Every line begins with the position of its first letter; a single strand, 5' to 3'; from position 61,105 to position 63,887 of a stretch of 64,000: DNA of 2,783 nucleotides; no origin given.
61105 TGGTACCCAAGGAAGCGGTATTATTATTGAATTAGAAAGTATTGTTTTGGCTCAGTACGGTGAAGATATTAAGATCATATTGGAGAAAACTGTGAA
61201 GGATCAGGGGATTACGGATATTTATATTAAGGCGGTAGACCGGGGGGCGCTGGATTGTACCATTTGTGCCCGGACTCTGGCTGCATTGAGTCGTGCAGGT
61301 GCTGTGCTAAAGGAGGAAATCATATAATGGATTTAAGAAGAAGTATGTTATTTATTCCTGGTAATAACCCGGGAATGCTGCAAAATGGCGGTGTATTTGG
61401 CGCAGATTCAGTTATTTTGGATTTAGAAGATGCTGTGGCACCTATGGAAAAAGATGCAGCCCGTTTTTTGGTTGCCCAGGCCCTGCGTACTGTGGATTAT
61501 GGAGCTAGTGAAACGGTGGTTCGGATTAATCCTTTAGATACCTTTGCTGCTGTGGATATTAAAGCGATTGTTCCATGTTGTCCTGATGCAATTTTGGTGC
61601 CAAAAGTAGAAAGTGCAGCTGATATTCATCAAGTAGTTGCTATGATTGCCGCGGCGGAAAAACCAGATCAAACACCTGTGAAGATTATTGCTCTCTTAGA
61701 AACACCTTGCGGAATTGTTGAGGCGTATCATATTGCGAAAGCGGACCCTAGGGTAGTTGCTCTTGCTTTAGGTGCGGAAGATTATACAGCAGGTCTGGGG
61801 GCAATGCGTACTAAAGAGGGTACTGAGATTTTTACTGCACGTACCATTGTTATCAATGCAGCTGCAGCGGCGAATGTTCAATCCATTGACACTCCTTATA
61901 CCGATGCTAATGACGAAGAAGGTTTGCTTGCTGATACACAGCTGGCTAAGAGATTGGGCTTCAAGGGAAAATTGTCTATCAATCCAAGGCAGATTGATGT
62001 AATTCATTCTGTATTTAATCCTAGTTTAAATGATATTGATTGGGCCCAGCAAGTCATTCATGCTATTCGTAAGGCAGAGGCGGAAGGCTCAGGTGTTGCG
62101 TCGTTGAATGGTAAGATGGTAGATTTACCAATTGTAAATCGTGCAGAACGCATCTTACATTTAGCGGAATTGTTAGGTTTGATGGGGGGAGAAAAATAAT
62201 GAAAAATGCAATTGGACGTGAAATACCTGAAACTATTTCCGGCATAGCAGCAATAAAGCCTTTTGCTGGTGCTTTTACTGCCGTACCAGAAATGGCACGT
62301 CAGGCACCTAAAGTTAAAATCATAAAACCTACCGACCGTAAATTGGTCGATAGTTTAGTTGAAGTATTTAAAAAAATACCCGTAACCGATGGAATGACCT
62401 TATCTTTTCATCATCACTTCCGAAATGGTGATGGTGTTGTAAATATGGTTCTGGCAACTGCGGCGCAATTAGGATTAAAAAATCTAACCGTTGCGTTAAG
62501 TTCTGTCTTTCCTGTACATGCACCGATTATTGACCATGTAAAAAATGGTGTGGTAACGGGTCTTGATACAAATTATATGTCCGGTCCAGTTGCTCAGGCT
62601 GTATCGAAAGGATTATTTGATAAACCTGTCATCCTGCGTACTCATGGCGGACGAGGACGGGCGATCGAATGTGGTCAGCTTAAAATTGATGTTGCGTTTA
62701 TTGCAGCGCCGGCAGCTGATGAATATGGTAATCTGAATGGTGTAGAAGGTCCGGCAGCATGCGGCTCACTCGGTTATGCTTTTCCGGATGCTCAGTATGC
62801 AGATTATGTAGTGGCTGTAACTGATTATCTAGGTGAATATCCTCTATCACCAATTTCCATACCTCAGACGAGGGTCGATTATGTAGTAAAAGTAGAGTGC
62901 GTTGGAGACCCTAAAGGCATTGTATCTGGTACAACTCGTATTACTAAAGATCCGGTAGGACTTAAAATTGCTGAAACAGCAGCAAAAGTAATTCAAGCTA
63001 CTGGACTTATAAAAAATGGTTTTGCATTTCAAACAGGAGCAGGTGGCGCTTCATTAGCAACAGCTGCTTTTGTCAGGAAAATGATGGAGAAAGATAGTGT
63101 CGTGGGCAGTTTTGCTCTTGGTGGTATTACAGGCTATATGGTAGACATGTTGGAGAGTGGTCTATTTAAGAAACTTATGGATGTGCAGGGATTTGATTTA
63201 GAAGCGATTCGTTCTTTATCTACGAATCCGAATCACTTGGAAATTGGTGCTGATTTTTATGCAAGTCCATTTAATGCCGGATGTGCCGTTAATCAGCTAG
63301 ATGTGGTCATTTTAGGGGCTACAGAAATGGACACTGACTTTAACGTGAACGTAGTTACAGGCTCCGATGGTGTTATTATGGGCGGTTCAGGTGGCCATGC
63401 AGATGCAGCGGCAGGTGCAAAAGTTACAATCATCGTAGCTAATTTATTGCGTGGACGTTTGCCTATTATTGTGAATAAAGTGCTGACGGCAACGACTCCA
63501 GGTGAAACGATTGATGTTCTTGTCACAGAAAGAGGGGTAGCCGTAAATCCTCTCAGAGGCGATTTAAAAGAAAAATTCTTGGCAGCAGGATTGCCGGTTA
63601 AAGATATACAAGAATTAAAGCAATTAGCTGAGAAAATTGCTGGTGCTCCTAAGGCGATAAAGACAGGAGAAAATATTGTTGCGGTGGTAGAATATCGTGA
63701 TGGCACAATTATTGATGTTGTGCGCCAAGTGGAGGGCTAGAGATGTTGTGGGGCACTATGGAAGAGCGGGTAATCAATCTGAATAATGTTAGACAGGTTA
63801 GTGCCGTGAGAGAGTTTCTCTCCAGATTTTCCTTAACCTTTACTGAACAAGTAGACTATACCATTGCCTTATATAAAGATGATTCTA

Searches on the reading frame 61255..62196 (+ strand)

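Call 47: search_protein_families(library=pfam, proteins=[window:61255-62196:+], max_evalue=0.001)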
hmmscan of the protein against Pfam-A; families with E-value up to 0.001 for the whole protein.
window:61255-62196:+ (314 aa): 2 families
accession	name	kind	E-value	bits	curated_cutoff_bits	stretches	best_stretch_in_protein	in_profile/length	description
PF03328.21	HpcH_HpaI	-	6.6e-59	199.3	25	1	29-244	1-221/221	HpcH/HpaI aldolase/citrate lyase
PF15617.12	C-C_Bond_Lyase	-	2.3e-12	47.1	28.4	1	43-308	25-319/320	C-C_Bond_Lyase of the TIM-Barrel fold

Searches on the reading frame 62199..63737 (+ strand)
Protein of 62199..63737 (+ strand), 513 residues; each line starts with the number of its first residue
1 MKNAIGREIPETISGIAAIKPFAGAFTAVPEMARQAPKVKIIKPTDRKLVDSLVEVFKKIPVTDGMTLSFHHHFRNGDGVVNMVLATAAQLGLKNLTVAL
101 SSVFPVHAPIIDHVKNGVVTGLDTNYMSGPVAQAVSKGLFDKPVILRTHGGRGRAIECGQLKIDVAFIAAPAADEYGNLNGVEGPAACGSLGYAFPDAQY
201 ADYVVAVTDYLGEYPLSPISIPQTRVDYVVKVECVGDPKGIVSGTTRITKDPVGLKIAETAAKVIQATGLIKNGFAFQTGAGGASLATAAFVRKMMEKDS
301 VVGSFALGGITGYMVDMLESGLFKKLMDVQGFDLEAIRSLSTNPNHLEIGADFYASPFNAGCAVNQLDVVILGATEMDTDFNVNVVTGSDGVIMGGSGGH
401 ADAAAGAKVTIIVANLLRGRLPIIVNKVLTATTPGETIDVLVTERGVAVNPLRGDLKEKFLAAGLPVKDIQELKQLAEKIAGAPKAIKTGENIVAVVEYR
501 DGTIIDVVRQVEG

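Call 47: search_protein_families(library=pfam, proteins=[window:62199-63737:+], max_evalue=0.001)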
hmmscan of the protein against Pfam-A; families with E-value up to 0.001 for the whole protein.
window:62199-63737:+ (513 aa): 1 family
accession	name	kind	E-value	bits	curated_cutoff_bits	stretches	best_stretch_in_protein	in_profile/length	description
PF04223.18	CitF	-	6.7e-187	622.6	27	1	46-511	1-466/466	Citrate lyase, alpha subunit (CitF)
